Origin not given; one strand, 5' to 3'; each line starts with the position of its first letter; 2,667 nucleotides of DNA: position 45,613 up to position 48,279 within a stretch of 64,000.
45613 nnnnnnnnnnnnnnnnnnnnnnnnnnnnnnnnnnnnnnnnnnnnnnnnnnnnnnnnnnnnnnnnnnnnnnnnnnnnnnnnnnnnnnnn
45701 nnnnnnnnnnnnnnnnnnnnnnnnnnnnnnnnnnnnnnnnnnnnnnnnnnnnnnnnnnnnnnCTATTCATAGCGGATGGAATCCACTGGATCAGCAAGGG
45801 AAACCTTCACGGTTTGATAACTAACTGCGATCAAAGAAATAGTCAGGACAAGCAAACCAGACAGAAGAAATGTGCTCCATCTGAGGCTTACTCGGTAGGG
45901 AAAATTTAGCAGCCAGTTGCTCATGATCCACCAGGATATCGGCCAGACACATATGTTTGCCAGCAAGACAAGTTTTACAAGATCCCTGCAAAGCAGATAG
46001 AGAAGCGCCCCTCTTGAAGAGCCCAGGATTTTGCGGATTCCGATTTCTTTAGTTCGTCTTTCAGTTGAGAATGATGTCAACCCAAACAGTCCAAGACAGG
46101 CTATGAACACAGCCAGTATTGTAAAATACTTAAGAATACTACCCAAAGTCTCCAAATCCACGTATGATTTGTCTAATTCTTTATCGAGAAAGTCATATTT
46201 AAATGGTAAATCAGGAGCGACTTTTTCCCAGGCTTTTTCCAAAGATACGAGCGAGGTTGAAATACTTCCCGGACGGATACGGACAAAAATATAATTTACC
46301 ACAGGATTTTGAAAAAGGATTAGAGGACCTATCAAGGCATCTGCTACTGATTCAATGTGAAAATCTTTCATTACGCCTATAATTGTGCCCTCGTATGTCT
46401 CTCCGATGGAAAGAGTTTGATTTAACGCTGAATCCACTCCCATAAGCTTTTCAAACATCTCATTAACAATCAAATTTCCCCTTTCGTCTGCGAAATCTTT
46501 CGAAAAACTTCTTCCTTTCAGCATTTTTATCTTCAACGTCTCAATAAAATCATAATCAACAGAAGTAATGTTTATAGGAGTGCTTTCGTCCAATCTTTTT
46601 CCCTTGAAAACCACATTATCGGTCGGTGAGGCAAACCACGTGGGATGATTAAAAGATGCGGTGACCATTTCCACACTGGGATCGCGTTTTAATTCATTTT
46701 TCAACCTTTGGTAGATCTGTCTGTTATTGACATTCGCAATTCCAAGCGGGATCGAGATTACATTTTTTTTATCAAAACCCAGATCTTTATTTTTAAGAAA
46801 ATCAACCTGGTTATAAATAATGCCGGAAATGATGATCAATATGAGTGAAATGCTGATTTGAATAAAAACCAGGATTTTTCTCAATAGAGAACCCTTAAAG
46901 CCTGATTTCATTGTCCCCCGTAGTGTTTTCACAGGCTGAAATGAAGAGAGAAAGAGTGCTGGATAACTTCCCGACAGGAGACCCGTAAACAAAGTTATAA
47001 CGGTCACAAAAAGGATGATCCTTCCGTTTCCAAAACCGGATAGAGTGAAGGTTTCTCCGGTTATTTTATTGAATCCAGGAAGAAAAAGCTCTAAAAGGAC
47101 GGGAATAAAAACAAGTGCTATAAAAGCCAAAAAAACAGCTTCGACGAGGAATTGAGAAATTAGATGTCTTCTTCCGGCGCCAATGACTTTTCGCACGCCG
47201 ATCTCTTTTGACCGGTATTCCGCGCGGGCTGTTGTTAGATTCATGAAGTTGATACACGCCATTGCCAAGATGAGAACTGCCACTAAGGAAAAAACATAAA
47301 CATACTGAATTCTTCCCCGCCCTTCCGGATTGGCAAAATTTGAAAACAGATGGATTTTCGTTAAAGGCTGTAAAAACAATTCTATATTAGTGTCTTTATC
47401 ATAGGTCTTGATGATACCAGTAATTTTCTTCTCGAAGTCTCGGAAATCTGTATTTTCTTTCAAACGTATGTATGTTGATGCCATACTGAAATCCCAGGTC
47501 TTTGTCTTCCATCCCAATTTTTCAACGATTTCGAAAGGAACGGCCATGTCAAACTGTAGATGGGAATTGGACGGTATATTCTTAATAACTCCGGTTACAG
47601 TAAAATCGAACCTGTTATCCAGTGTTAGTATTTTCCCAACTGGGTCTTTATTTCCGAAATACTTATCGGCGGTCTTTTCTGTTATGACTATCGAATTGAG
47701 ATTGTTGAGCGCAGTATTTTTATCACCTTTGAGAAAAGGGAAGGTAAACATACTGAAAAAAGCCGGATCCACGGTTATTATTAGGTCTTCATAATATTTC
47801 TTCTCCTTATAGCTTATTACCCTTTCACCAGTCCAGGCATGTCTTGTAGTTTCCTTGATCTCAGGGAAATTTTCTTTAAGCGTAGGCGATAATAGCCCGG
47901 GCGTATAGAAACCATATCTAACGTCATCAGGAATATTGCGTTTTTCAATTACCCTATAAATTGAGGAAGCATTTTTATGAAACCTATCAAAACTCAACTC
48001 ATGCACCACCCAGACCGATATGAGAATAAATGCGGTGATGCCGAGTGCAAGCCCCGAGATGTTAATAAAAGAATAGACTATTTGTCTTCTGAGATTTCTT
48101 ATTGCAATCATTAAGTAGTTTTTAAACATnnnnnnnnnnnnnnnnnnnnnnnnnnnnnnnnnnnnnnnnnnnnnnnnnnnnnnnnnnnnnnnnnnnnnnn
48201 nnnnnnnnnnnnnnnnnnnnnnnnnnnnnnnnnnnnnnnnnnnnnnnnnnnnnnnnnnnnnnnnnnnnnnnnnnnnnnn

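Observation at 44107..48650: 47-nt near-perfect direct repeats bracket a 4.45-kb segment carrying a beta-lactamase-fold gene and an orphan FtsX permease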

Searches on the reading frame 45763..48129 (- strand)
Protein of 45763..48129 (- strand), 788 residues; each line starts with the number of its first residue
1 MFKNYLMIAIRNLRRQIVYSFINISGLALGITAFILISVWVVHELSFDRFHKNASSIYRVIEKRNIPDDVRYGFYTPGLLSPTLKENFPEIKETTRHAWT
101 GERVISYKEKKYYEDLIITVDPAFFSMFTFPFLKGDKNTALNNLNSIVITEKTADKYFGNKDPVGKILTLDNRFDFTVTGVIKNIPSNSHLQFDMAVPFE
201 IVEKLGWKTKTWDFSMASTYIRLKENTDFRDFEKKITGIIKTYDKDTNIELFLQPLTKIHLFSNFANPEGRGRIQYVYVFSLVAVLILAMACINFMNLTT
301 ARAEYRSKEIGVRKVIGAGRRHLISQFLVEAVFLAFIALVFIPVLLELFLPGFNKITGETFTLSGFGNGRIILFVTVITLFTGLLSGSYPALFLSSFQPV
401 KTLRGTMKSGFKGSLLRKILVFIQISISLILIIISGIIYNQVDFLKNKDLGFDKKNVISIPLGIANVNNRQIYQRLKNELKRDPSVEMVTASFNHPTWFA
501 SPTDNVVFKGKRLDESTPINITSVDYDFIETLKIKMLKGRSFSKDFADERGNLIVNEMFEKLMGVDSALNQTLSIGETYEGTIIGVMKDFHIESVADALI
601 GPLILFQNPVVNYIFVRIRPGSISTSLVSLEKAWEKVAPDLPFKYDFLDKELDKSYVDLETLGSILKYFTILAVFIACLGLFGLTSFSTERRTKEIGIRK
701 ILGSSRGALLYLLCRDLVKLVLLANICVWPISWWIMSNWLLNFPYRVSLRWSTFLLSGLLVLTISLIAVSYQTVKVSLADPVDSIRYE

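Call 7: search_protein_families(library=pfam, proteins=[window:45763-48129:-])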
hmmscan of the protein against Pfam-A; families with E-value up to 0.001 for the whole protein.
window:45763-48129:- (788 aa): 2 families
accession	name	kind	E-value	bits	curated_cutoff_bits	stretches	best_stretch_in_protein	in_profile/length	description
PF12704.14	MacB_PCD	-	1.1e-35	124.3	27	2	20-237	1-205/207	MacB-like periplasmic core domain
PF02687.27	FtsX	-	8e-19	68.3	25.5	2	282-398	2-119/120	FtsX-like permease C-terminal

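Call 27: search_protein_families(library=ncbifam, proteins=[window:45763-48129:-], max_evalue=0.001)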
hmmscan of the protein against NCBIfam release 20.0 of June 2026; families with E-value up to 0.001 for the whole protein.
window:45763-48129:- (788 aa): 3 families
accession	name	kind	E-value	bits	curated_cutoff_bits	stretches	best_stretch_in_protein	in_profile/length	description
TIGR03434.1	ADOP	subfamily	1e-89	301.7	622.3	2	175-788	173-803/803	ADOP family duplicated permease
NF038008.1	ABC_perm_DarB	equivalog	3.2e-53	180.8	700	1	18-774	10-772/777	darobactin export ABC transporter permease subunit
NF007826.0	PRK10535.1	equivalog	2.3e-14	52.6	966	1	120-403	372-645/648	macrolide ABC transporter ATP-binding protein/permease MacB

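Call 44: find_homologous_proteins(query=window:45763-48129:-, max_evalue=1e-30)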
Query window:45763-48129:- (788 aa): 7993 proteins with E <= 1e-30 among 8000 candidates; the best 120 are listed.
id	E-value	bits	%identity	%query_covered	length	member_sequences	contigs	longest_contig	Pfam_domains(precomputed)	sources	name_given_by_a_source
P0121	0.0e+0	1751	100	100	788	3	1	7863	PF02687.28,PF12704.15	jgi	jgi:putative ABC transport system permease protein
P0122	0.0e+0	1193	65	100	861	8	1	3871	PF02687.28,PF12704.15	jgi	jgi:putative ABC transport system permease protein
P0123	0.0e+0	1185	64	100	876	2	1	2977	PF02687.28,PF12704.15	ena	-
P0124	0.0e+0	1179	65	100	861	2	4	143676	PF02687.28,PF12704.15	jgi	jgi:putative ABC transport system permease protein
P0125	0.0e+0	1178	64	100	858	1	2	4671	PF02687.28,PF12704.15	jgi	jgi:putative ABC transport system permease protein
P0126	0.0e+0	1178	65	100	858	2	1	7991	PF02687.28,PF12704.15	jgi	jgi:putative ABC transport system permease protein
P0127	0.0e+0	1175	64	100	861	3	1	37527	PF02687.28,PF12704.15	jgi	jgi:putative ABC transport system permease protein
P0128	0.0e+0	1165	64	100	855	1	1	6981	PF02687.28,PF12704.15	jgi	jgi:putative ABC transport system permease protein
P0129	0.0e+0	1160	64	100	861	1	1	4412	PF02687.28,PF12704.15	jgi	jgi:putative ABC transport system permease protein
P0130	0.0e+0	1158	63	100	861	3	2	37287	PF02687.28,PF12704.15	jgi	-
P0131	0.0e+0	1158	63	100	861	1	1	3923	PF02687.28,PF12704.15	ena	-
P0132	0.0e+0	1154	63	100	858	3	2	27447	PF02687.28,PF12704.15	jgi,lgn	jgi:ABC-type antimicrobial peptide transport system permease subunit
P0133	0.0e+0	1152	63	100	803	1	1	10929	PF02687.28,PF12704.15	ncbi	-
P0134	0.0e+0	1152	63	100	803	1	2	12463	PF02687.28,PF12704.15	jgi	-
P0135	0.0e+0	1152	63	100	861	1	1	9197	PF02687.28,PF12704.15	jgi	jgi:putative ABC transport system permease protein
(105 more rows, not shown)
